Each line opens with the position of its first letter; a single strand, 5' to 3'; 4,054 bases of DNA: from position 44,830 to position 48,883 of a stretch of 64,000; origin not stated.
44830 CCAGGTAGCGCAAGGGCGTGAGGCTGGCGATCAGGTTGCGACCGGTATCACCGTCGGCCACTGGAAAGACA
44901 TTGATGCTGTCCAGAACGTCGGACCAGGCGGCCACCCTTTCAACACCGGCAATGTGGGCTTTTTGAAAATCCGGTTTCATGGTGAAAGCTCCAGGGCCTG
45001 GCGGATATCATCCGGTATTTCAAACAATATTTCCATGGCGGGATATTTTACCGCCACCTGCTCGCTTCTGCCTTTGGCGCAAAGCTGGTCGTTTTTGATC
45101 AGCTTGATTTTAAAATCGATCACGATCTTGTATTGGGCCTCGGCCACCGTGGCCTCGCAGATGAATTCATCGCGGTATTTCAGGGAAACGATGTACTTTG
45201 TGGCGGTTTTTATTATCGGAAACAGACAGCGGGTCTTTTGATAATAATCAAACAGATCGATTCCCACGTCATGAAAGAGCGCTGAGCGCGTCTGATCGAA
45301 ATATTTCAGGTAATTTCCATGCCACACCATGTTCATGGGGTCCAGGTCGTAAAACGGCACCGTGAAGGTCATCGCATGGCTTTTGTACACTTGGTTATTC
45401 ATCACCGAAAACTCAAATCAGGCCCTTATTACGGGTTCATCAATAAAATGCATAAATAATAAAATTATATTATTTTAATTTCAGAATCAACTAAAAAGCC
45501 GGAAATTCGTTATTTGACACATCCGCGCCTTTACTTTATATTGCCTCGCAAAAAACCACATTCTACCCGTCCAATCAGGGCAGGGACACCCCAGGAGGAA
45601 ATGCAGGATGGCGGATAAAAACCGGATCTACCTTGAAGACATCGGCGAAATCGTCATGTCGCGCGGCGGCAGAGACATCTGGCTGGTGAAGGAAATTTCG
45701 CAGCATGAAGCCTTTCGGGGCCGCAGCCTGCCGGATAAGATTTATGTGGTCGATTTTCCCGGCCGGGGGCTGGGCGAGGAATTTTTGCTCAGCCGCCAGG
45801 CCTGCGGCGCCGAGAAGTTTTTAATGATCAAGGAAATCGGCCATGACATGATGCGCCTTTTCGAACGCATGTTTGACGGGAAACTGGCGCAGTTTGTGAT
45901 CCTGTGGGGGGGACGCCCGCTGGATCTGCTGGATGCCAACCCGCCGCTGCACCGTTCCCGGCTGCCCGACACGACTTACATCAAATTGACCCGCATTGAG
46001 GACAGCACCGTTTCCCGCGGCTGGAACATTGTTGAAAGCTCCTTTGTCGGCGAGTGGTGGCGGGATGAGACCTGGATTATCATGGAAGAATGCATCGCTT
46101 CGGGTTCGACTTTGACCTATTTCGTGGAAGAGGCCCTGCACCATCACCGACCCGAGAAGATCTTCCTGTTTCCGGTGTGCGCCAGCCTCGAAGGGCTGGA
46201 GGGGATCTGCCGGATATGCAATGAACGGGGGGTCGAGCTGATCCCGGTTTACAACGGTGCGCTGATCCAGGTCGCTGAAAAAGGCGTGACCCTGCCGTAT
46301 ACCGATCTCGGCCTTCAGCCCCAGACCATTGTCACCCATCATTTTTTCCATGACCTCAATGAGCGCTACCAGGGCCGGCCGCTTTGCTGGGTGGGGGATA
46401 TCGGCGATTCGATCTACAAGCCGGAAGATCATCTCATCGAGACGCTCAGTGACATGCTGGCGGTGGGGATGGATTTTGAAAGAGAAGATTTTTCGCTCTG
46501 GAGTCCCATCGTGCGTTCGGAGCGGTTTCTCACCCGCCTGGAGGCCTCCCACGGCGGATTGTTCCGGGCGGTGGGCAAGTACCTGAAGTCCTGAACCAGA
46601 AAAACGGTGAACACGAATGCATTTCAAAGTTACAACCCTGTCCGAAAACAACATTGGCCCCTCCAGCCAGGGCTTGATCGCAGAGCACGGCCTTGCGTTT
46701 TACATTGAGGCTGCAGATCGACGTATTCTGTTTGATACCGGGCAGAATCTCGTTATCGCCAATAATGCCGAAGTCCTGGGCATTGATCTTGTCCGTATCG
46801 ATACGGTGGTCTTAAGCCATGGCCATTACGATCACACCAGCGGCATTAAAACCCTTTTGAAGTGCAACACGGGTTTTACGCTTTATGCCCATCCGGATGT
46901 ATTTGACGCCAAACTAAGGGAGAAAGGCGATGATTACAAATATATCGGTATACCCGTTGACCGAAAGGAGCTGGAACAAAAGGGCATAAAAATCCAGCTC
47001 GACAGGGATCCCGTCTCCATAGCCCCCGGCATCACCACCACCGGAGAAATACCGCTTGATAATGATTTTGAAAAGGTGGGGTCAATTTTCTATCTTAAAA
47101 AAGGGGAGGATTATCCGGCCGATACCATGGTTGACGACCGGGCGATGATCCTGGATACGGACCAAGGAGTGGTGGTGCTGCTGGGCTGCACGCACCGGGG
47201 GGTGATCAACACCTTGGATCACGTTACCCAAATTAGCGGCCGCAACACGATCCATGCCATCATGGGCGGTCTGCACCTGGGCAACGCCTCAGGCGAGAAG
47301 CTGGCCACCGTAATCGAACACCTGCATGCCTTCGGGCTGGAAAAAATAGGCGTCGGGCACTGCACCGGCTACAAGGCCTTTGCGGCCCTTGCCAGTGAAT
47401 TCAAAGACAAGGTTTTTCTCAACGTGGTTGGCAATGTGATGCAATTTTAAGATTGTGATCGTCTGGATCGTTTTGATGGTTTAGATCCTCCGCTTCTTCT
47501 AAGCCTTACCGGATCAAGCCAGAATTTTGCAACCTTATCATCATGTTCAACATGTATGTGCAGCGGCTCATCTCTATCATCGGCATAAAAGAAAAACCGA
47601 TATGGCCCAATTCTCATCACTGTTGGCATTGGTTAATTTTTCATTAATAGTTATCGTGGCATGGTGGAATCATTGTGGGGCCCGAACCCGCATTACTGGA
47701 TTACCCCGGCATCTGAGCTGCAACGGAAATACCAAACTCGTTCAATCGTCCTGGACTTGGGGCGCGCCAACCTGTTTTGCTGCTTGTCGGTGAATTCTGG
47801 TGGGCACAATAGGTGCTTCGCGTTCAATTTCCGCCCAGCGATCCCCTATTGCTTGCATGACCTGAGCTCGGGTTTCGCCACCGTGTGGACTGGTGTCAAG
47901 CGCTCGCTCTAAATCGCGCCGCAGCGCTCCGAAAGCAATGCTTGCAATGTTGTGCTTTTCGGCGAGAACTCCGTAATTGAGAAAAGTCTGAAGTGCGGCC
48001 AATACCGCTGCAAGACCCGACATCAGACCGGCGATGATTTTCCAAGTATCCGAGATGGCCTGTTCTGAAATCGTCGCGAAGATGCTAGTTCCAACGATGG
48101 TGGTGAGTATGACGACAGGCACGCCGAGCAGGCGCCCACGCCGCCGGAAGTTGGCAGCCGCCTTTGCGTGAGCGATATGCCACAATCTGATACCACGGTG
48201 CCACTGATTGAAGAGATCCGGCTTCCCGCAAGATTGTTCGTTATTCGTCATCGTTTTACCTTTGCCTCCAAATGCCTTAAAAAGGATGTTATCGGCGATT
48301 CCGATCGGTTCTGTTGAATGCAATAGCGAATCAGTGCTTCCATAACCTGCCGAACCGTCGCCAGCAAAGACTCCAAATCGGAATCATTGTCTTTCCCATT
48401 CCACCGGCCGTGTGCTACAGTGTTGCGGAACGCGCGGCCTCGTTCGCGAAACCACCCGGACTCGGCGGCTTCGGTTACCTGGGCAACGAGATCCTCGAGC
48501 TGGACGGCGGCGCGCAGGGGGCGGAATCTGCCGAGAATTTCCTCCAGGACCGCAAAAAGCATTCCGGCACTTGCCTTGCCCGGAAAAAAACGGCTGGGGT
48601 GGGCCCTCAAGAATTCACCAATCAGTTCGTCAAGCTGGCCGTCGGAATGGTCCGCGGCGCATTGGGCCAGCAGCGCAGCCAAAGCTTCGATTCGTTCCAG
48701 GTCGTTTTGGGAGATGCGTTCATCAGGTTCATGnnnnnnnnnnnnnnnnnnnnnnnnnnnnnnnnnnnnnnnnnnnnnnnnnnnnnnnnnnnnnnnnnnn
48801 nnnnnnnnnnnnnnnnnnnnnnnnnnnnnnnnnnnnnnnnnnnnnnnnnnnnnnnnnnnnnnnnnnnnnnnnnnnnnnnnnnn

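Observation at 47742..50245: Tandem HEPN-HEPN protein translationally coupled to a SLATT 2TM effector: candidate undescribed defence system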

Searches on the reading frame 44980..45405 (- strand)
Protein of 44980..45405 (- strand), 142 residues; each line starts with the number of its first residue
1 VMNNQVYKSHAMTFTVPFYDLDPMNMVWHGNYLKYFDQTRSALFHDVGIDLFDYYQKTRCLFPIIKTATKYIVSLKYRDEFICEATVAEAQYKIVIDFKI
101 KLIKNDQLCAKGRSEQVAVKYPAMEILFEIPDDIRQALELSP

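Call 47: search_protein_families(library=pfam, proteins=[window:44980-45405:-], max_evalue=0.01)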
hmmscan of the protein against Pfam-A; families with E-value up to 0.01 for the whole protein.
window:44980-45405:- (142 aa): 2 families
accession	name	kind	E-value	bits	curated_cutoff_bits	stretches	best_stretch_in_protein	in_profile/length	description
PF13279.12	4HBT_2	-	1.4e-09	38.9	25.5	1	16-138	1-122/122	Thioesterase-like superfamily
PF03061.28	4HBT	-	2.7e-06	28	20.6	1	25-91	2-60/79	Thioesterase superfamily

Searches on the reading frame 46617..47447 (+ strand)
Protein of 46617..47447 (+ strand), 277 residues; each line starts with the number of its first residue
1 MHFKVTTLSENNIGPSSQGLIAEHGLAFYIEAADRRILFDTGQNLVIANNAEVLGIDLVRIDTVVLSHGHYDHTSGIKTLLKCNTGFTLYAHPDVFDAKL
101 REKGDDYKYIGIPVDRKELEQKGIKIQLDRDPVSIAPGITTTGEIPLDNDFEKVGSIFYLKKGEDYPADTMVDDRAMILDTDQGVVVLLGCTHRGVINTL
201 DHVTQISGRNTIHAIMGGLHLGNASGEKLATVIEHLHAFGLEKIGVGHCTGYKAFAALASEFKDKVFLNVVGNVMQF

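Call 47: search_protein_families(library=pfam, proteins=[window:46617-47447:+], max_evalue=0.01)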
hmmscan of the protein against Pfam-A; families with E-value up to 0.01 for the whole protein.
window:46617-47447:+ (277 aa): 2 families
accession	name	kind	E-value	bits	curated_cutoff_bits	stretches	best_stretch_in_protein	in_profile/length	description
PF12706.13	Lactamase_B_2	-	3.1e-12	46.9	27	1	35-105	1-75/200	Beta-lactamase superfamily domain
PF00753.33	Lactamase_B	-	6.5e-11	43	22.7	1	24-141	5-132/196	Metallo-beta-lactamase superfamily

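Call 88: search_protein_families(library=padloc, proteins=[window:46617-47447:+], max_evalue=0.01)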
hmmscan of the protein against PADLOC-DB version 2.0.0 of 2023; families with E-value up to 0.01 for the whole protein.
window:46617-47447:+ (277 aa): 2 families
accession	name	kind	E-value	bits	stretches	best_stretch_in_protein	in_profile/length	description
PDLC02158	Avs1a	-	0.0022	15.3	1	22-85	8-75/392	-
PDLC03854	LmuA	-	0.005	14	1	20-84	8-80/345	-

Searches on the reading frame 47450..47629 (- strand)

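Call 47: search_protein_families(library=pfam, proteins=[window:47450-47629:-], max_evalue=0.01)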
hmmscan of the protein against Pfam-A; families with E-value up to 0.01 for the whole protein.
window:47450-47629:- (60 aa): 1 family
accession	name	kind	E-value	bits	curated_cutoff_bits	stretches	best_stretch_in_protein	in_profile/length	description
PF13711.11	DUF4160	-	2.7e-10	40.7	23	1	10-52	2-44/65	Domain of unknown function (DUF4160)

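Call 88: search_protein_families(library=padloc, proteins=[window:47450-47629:-], max_evalue=0.01)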
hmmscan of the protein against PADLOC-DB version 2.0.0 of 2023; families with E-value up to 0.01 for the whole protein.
window:47450-47629:- (60 aa): 0 families

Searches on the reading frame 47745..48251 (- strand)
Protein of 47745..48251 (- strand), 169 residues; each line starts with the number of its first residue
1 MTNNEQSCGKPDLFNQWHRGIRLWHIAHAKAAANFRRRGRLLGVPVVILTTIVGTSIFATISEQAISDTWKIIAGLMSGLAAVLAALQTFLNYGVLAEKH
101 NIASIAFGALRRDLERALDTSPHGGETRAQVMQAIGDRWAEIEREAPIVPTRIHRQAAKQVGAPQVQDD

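Call 4: search_protein_families(library=pfam, proteins=[window:47745-48251:-], max_evalue=1)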
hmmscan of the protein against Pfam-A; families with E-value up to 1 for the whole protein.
window:47745-48251:- (169 aa): 5 families
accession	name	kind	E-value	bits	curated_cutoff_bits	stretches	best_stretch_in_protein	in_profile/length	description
PF14015.11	DUF4231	-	3.8e-05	24.5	24.7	1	29-94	7-68/103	Protein of unknown function (DUF4231)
PF18186.6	SLATT_4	-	7.6e-05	22.9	27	1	25-110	16-99/165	SMODS and SLOG-associating 2TM effector domain family 4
PF21741.2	DUF6867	-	0.088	13.7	27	1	44-96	3-54/106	Domain of unknown function (DUF6867)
PF21062.2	Reovirus_L2_4th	-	0.14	12.5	27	1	23-59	66-102/110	Reovirus core-spike protein lambda-2 (L2), ferredoxin-like domain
PF19938.4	DUF6400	-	0.21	12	27.1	1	118-142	3-27/69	Family of unknown function (DUF6400)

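Call 5: search_protein_families(library=padloc, proteins=[window:47745-48251:-], max_evalue=1)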
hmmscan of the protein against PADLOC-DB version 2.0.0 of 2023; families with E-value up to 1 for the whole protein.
window:47745-48251:- (169 aa): 9 families
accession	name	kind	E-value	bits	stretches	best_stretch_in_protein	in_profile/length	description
PDLC00712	Effector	-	1.5e-12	45.9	1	27-161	29-157/171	2TM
PDLC00684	Effector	-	3.9e-07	28.1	1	41-160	43-158/198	2TM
PDLC00710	Effector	-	2.7e-05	22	1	36-161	40-160/176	2TM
PDLC00696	Effector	-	4.7e-05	21.1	1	25-111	25-109/189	2TM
PDLC00706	Effector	-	0.0014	16.3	1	46-162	40-155/172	2TM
PDLC03811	RTasSLATT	-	0.0022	15.8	1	56-161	50-153/158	DRT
PDLC00681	Effector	-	0.0039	14.8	1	23-145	21-147/199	2TM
PDLC03819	RTasSLATT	-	0.047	11.4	1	52-130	42-107/176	DRT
PDLC01992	CARF_m9--CARF_TM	-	0.065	10.9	1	34-93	166-219/223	-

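Call 6: search_protein_families(library=ncbifam, proteins=[window:47745-48251:-], max_evalue=1)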
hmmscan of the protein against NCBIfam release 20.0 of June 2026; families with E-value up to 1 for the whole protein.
window:47745-48251:- (169 aa): 3 families
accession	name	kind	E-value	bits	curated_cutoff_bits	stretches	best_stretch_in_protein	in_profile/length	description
NF033632.1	SLATT_4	domain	1.1e-29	103.3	55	1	15-161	3-150/154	SLATT domain-containing protein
NF033634.1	SLATT_1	domain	1.2e-07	31.7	41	1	30-120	15-104/132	SLATT domain-containing protein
NF033631.1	SLATT_5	subfamily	0.003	17.1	60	1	52-141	37-125/180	SLATT domain-containing protein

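Call 102: search_solved_structures(query=window:47745-48251:-, max_evalue=10)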
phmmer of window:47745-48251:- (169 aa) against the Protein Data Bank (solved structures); distinct sequences matched with E-value up to 10: 0.

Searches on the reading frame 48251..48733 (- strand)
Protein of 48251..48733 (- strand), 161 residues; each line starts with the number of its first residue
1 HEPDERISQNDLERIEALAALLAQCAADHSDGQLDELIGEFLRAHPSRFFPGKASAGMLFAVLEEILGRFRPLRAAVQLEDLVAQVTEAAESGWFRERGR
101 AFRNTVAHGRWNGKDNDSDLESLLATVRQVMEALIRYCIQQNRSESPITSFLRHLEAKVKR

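Call 45: search_solved_structures(query=A2, max_evalue=10, show_alignments=3)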
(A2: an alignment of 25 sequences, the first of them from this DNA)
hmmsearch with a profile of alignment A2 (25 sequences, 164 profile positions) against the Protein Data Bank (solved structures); distinct sequences matched with E-value up to 10: 3.
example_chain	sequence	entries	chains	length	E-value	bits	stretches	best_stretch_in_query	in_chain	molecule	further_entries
9k9w_a9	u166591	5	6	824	0.013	18.4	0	16-51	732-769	Glr1262 protein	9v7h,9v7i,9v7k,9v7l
9loa_A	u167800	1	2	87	1.7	11.5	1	10-62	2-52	Zinc finger MYND domain-containing protein 11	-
8y7f_A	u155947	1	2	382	1.7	11.5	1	99-133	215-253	CRISPR-associated protein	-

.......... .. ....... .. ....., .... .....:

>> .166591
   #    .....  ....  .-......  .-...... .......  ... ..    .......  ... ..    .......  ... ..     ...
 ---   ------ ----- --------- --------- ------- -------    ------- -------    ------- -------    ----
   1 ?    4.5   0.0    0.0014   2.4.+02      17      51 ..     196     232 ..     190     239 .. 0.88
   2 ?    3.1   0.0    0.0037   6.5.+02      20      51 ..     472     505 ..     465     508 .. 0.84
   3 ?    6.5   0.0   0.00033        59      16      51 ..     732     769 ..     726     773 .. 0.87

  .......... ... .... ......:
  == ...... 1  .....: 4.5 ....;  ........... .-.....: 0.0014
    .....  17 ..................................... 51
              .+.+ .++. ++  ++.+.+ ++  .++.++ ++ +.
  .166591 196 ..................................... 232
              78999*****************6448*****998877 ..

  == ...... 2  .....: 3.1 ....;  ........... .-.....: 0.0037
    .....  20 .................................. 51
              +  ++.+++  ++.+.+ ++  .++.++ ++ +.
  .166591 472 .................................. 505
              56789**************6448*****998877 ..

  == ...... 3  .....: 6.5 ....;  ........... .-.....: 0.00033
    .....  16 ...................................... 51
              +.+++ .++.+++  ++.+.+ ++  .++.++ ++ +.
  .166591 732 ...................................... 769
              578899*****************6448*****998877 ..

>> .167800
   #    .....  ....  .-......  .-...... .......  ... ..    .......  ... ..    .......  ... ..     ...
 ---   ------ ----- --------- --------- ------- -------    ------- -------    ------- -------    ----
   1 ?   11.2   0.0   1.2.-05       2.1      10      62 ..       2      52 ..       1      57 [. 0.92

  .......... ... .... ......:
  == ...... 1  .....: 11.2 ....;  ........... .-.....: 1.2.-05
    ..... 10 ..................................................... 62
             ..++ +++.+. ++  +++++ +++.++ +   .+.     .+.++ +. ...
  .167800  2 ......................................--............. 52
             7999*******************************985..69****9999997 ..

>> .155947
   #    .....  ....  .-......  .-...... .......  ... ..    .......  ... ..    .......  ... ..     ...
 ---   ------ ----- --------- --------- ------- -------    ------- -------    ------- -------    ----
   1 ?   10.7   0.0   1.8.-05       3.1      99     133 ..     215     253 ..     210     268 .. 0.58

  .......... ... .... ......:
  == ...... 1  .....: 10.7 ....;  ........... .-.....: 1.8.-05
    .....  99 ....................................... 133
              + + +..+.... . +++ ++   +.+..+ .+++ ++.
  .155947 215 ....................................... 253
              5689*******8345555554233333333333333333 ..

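Call 53: predict_structure(alignment_id=A2)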
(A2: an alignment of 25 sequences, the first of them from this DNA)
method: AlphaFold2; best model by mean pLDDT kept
length: 161 residues; sequences in the alignment: 25
mean_pLDDT: 92.2   pTM: 0.87
mean pLDDT of the five models: 92.2, 92.0, 91.6, 91.1, 90.7
residues with pLDDT >= 90: 117; 70-90: 40; 50-70: 4; < 50: 0
segments of 3 or more residues with pLDDT < 50: none
pLDDT, mean of each block of 10 residues (from residue 1): 78 86 88 93 90 95 98 97 98 98 96 84 97 95 86 97 88
secondary structure, 60 per line:
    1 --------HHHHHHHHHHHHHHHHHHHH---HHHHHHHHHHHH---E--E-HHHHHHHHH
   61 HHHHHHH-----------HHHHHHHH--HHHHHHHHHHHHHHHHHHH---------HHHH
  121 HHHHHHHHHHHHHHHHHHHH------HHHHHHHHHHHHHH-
elements in order: H9-28 H32-43 H52-67 H79-86 H89-107 H117-140 H147-160

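Call 56: fold_search(model_id=the predicted structure, library=pdb)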
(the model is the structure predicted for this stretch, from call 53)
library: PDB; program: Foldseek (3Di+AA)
matches with E <= 10: 110; with E <= 0.001: 0
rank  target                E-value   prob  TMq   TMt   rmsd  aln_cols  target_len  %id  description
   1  3jbk_M                8.6e-01  0.16  0.24  0.27  12.2       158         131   13  Cryo-EM reconstruction of the metavinculin-actin interface (released 2015-11-04)
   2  6bfn_A                1.3e+00  0.07  0.15  0.10  14.5       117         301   16  Crystal structure of human IRAK1 (released 2017-12-06)
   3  4xev_D                1.5e+00  0.16  0.29  0.31  11.2       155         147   12  Fusion of Pyk2-FAT domain with Leupaxin LD1 motif, complexed with Leupaxin LD4 peptide (released 2015-12-30)
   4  1ya9                  1.6e+00  0.06  0.16  0.16  18.8       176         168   14  Crystal Structure of the 22kDa N-Terminal Fragment of Mouse Apolipoprotein E (released 2005-06-07)
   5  3aq0_F                1.7e+00  0.06  0.18  0.11  14.3       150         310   15  Ligand-bound form of Arabidopsis medium/long-chain length prenyl pyrophosphate synthase (surface polar residue mutant) (released 2011-01-19)
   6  5msj_S                1.8e+00  0.07  0.20  0.17  17.7       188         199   14  Mouse PA28alpha (released 2017-09-13)
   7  1dk8                  2.0e+00  0.12  0.26  0.27  11.2       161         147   12  CRYSTAL STRUCTURE OF THE RGS-HOMOLOGOUS DOMAIN OF AXIN (released 2000-07-12)
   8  3aq0_G                2.0e+00  0.05  0.18  0.11  16.7       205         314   13  Ligand-bound form of Arabidopsis medium/long-chain length prenyl pyrophosphate synthase (surface polar residue mutant) (released 2011-01-19)
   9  9fwe_B                2.1e+00  0.09  0.21  0.23  11.7       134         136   16  N-VelcroVax HBcAg with SUMO-Affimer inserted at N-terminus (T=3 VLP) (released 2025-02-26)
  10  3o3x                  2.2e+00  0.07  0.20  0.17  15.2       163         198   10  Crystal structure of gp41-5, a single-chain 5-helix-bundle based on HIV gp41 (released 2011-07-27)
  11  7drw_L                2.2e+00  0.07  0.22  0.18  21.8       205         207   12  Bovine 20S immunoproteasome in complex with two human PA28alpha-beta activators (released 2021-01-20)
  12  9fwa                  2.3e+00  0.06  0.19  0.17  15.5       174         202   14  Retroaldolase 36 (RAD36) (released 2025-07-09)
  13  3v2l                  2.4e+00  0.15  0.26  0.32  11.1       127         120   10  Structure of Anopheles gambiae odorant binding protein 20 bound to polyethylene glycol (released 2012-10-17)
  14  4dzv_A                2.6e+00  0.07  0.23  0.20  12.4       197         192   13  Complex of 4-alpha/beta bound to gp41-5 (released 2012-05-02)
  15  3aq0_D                2.6e+00  0.06  0.18  0.12  14.5       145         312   15  Ligand-bound form of Arabidopsis medium/long-chain length prenyl pyrophosphate synthase (surface polar residue mutant) (released 2011-01-19)
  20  6tug_D                3.0e+00  0.06  0.24  0.12  16.7       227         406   12  Enterococcus italicus Csm6 bound to cyclic hexa-2'-fluoro-hexa-dAMP (released 2020-02-26)
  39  6tug_H                4.9e+00  0.06  0.28  0.14  14.8       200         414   13  Enterococcus italicus Csm6 bound to cyclic hexa-2'-fluoro-hexa-dAMP (released 2020-02-26)
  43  7ae8_B                5.1e+00  0.06  0.24  0.25  15.1       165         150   13  Crystal structure of HEPN(R102A) toxin (released 2020-12-30)
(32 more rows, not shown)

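Call 57: find_homologous_proteins(query=A2, max_evalue=0.01)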
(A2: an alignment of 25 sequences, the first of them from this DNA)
Query A2 (25 sequences) (161 aa, profile of the alignment): 4 proteins with E <= 0.01 among 8000 candidates.
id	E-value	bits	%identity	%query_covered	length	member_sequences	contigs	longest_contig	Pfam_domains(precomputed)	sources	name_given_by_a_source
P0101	5.1e-46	174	33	99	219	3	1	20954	-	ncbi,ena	-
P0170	3.7e-44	168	34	66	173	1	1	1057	-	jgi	jgi:hypothetical protein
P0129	6.2e-41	158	33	63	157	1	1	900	-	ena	-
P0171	1.1e-33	134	41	53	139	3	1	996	-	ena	-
